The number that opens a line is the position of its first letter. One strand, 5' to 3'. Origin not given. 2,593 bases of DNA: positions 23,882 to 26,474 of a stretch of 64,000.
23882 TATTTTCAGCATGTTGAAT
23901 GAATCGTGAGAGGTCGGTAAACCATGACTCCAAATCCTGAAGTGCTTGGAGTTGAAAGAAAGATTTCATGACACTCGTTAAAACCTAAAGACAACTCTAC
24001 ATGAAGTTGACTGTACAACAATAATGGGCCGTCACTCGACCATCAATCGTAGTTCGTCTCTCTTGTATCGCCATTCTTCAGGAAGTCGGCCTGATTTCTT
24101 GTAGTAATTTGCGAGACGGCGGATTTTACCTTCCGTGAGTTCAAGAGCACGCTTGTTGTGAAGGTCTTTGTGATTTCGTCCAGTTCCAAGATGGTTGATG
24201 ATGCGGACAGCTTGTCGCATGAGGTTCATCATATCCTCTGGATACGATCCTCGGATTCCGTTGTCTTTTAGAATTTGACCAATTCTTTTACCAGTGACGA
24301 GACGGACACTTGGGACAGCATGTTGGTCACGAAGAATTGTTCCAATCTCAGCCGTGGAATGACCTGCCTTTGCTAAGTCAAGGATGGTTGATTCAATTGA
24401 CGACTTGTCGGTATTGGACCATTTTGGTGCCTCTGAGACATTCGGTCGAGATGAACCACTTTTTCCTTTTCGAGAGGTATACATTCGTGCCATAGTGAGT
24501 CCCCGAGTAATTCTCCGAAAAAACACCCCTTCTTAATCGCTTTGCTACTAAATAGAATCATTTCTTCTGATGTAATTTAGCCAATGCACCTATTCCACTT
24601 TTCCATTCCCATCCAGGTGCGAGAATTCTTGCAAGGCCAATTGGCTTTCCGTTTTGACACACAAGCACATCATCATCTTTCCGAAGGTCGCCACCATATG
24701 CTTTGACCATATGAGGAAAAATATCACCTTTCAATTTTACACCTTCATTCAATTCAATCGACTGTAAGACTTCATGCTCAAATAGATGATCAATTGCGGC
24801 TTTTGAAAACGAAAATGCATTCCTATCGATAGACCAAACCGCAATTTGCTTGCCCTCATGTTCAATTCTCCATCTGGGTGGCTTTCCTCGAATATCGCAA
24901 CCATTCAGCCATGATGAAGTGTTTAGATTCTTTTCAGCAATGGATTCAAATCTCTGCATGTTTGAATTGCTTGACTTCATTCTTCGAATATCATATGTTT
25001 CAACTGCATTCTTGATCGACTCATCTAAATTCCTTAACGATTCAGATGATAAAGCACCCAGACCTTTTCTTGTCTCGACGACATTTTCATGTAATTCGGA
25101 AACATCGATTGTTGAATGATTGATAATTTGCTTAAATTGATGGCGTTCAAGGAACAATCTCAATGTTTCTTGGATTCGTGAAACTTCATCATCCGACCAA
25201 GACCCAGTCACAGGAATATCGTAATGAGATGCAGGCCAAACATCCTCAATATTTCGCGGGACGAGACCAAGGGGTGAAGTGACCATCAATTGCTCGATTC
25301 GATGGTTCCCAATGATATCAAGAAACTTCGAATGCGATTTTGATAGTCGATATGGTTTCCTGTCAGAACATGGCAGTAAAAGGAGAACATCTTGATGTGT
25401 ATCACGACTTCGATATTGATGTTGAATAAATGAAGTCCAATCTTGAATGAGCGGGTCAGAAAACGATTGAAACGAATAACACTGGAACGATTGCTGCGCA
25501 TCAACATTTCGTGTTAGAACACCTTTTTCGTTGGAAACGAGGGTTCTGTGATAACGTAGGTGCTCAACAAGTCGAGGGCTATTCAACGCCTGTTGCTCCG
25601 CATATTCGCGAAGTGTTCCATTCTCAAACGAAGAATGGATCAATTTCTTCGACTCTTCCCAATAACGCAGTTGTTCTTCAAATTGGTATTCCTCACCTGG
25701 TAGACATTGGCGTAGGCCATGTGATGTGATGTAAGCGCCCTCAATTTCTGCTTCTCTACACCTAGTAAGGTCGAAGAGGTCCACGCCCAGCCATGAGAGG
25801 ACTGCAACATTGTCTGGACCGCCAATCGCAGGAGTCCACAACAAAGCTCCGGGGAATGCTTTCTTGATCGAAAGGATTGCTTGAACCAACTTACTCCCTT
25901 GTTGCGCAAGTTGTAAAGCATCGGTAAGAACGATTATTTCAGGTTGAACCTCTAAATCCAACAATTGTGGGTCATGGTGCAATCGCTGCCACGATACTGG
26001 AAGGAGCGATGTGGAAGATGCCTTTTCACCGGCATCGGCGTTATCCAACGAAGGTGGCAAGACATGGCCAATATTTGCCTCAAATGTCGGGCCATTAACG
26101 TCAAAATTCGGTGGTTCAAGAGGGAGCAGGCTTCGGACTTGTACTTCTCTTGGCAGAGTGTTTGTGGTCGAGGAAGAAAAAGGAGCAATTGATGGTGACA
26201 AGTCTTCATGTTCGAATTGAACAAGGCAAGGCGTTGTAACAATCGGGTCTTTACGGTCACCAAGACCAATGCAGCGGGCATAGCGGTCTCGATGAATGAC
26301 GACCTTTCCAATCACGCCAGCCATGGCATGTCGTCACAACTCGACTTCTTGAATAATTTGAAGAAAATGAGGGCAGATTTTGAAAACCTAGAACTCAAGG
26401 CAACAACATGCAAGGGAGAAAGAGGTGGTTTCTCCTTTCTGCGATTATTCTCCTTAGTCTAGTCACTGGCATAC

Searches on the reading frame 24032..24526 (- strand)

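Call 6: search_protein_families(library=pfam, proteins=[window:24032-24526:-], max_evalue=0.001)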
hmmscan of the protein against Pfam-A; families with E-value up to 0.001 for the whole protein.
window:24032-24526:- (164 aa): 2 families
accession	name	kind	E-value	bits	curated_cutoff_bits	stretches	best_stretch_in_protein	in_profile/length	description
PF08069.17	Ribosomal_S13_N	-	1.7e-22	79.7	25.4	1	12-71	1-60/60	Ribosomal S13/S15 N-terminal domain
PF00312.27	Ribosomal_S15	-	2.7e-12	47.1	31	1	92-161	15-80/81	Ribosomal protein S15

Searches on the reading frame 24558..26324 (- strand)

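Call 6: search_protein_families(library=pfam, proteins=[window:24558-26324:-], max_evalue=0.001)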
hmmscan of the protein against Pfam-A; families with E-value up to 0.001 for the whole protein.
window:24558-26324:- (588 aa): 1 family
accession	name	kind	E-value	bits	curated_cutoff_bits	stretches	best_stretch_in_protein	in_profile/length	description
PF17884.7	DUF5591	-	3.8e-38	131.1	26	1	293-435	1-148/150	Domain of unknown function (DUF5591)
